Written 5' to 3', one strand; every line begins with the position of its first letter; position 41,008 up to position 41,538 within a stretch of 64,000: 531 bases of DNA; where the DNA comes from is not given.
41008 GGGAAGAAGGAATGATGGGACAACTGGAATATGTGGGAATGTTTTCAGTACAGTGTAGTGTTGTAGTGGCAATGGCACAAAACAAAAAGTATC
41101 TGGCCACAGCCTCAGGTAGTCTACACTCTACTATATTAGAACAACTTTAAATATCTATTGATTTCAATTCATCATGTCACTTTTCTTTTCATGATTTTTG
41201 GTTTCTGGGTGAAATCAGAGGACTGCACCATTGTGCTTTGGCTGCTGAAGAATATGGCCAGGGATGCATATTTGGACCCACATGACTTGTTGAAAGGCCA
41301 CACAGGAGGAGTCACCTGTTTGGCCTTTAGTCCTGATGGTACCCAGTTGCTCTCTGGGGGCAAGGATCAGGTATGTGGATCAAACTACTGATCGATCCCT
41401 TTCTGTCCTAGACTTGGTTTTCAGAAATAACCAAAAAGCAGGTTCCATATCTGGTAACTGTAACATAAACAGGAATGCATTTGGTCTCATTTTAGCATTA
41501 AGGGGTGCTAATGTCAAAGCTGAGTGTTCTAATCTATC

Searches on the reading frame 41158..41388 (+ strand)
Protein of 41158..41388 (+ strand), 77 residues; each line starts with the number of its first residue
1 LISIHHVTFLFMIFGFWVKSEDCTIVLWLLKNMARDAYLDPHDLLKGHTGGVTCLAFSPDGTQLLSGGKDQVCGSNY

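Call 13: search_protein_families(library=pfam, proteins=[window:41158-41388:+], max_evalue=0.01)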
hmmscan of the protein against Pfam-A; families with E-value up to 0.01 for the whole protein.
seq(77 aa): 10 families
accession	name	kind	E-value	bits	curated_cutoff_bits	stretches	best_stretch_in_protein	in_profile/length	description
PF25047.1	Beta-prop_TEP1_2nd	-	2.7e-11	43.6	89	1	19-71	57-112/255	TEP-1 second beta-propeller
PF00400.38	WD40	-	1.3e-10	41.7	27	1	45-72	7-34/39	WD domain, G-beta repeat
PF25173.1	Beta-prop_WDR3_1st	-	3.2e-07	30.7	154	1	19-71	47-93/184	WDR3 first beta-propeller domain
PF25174.1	Beta-prop_THOC3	-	5.3e-06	26.1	305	1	15-72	143-194/272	THOC3 beta-propeller domain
PF24807.1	WD40_CDC20-Fz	-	0.00035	20.4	200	1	35-73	121-159/292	CDC20/Fizzy WD40 domain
PF23869.1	Beta-prop_WDR75_1st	-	0.0015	18.3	45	1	21-72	203-251/292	WD repeat-containing protein 75 first beta-propeller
PF24805.1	EIF3I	-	0.0017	18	200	1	45-70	281-306/324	EIF3I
PF24814.1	WD40_Prp19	-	0.0018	17.8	320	1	20-72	68-114/281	Prp19 WD40 domain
PF23414.1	Beta-prop_EML_2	-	0.0031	17.4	90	0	42-71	229-259/266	Echinoderm microtubule-associated protein second beta-propeller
PF25172.1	Beta-prop_WDR3_2nd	-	0.0036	17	140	1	3-72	219-282/293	WDR3 second beta-propeller domain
